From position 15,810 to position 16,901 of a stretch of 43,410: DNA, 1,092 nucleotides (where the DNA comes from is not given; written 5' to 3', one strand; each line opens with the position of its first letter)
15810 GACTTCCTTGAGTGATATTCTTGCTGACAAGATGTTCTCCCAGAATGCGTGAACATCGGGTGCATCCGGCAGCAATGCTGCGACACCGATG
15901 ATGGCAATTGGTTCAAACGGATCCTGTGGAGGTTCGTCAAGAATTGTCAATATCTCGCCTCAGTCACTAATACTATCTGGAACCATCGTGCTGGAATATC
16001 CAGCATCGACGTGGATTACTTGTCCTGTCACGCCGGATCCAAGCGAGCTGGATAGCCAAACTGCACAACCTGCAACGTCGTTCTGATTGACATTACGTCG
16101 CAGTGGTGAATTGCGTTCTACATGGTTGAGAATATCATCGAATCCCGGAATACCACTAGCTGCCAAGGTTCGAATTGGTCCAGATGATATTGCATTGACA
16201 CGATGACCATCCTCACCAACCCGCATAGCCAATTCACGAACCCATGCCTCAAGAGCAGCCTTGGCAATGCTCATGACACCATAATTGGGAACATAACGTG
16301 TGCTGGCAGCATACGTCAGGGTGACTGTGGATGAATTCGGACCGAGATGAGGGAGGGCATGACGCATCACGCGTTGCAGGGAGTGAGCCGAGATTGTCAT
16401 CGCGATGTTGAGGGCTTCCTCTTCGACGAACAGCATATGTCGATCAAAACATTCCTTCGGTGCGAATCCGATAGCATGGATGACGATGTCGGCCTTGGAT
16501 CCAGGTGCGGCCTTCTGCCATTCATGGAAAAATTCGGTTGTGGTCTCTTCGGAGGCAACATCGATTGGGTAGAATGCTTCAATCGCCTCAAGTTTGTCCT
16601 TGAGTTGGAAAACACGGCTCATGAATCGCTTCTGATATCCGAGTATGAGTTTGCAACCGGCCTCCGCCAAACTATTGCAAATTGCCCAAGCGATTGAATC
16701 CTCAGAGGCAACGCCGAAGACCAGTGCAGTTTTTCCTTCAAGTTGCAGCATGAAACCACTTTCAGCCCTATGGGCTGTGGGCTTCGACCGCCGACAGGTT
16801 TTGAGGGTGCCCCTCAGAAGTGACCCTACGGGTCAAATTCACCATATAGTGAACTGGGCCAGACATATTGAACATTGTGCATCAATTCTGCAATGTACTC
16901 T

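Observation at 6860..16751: Complete carrier-protein-dependent type I PKS/FAS-like system (FabI, KS-AT-ACP*-KS-ACP-ACP-KR-DH megasynthase, Sfp-type PPTase) inside an archaeal chromosome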

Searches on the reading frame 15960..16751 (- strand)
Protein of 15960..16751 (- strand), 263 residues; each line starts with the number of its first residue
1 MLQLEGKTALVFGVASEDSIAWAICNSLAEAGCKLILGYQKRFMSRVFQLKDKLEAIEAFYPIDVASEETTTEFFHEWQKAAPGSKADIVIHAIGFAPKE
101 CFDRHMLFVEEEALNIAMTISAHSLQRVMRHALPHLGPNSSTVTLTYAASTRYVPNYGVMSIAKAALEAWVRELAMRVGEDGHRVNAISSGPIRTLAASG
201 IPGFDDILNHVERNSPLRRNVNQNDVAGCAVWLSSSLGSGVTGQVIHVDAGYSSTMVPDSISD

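Call 3: search_protein_families(library=pfam, proteins=[window:15960-16751:-], max_evalue=0.01)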
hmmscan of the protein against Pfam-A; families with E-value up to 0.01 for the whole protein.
window:15960-16751:- (263 aa): 3 families
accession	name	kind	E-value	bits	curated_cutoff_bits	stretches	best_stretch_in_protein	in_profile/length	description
PF13561.12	adh_short_C2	-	6.4e-68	229.3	27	1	13-253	1-236/236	Enoyl-(Acyl carrier protein) reductase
PF00106.31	adh_short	-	7.9e-13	48.8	26.6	1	7-196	1-185/195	short chain dehydrogenase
PF23441.1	SDR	-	0.0054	16.6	27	1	128-195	129-196/258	SDR-like rossmann domain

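Call 5: search_protein_families(library=ncbifam, proteins=[window:15960-16751:-], max_evalue=0.001)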
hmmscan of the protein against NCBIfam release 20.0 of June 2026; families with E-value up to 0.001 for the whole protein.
window:15960-16751:- (263 aa): 163 families (the best 25 are shown)
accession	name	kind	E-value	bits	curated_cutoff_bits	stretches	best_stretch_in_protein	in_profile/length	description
NF006369.1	PRK08594.1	equivalog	1.9e-68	230.6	370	1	1-253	1-253/256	enoyl-ACP reductase FabI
NF005615.0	PRK07370.1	equivalog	3.9e-68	229.5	391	1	1-253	2-255/259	enoyl-ACP reductase FabI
NF006266.0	PRK08415.1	equivalog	4.1e-68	229.7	441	1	4-253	3-250/274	enoyl-ACP reductase FabI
NF006019.0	PRK08159.1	equivalog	2.9e-63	213.5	452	1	4-253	8-255/272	enoyl-ACP reductase FabI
NF005422.0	PRK06997.1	equivalog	2.1e-62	210.8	440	1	3-256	3-255/262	enoyl-ACP reductase FabI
NF005078.0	PRK06505.1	equivalog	1.6e-61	207.9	446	1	4-259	5-258/271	enoyl-ACP reductase FabI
NF005938.0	PRK07984.1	equivalog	4.7e-59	199.8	477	1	3-255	3-254/262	enoyl-ACP reductase FabI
NF005717.0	PRK07533.1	equivalog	9e-58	195.9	337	1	2-253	7-256/259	enoyl-ACP reductase FabI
NF006428.0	PRK08690.1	equivalog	1.2e-56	191.8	462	1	3-254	3-254/261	enoyl-ACP reductase FabI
NF004748.0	PRK06079.1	equivalog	1.3e-56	191.7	362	1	4-251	5-248/252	enoyl-ACP reductase FabI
NF005908.0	PRK07889.1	equivalog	3.7e-50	171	299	1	3-255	4-254/256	enoyl-ACP reductase FabI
NF005145.0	PRK06603.1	equivalog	5.7e-49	166.9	456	1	4-253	6-253/260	enoyl-ACP reductase FabI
NF004957.0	PRK06300.1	equivalog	2.9e-37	128.5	356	2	86-254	119-287/299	enoyl-[acyl-carrier-protein] reductase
NF040631.2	InhA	exception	7.5e-34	117.4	430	1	4-251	3-257/257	NADH-dependent enoyl-ACP reductase InhA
NF005975.0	PRK08063.1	equivalog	2.1e-28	99.3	328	1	5-254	3-248/250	enoyl-[acyl-carrier-protein] reductase FabL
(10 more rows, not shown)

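Call 8: find_encoding_contigs(protein=window:15960-16751:-, flank=10000, max_places=6)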
Protein window:15960-16751:- (263 aa): 4 contigs read that carry it; 4 places shown.
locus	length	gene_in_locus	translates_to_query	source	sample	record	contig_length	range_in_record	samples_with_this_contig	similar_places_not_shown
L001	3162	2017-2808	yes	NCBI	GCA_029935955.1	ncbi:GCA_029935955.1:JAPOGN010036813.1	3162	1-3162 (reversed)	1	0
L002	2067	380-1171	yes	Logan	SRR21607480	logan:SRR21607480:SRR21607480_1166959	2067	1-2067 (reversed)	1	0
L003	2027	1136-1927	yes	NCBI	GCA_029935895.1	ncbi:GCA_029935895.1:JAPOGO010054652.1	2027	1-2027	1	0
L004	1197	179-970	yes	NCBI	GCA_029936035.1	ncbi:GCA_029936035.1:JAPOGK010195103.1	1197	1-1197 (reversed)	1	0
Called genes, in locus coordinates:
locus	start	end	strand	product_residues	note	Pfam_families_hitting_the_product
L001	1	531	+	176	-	?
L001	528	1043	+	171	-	PF00352:TBP (faint)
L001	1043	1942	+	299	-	PF01026:TatD_DNase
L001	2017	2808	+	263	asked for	PF00106:adh_short, PF13561:adh_short_C2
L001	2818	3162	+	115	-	?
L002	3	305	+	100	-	?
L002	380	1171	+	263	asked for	PF00106:adh_short, PF13561:adh_short_C2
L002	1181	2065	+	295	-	?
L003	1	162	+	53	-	?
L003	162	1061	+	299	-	PF01026:TatD_DNase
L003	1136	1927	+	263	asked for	PF00106:adh_short, PF13561:adh_short_C2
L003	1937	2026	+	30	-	?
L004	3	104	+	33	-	?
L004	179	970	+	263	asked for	PF00106:adh_short, PF13561:adh_short_C2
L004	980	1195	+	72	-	?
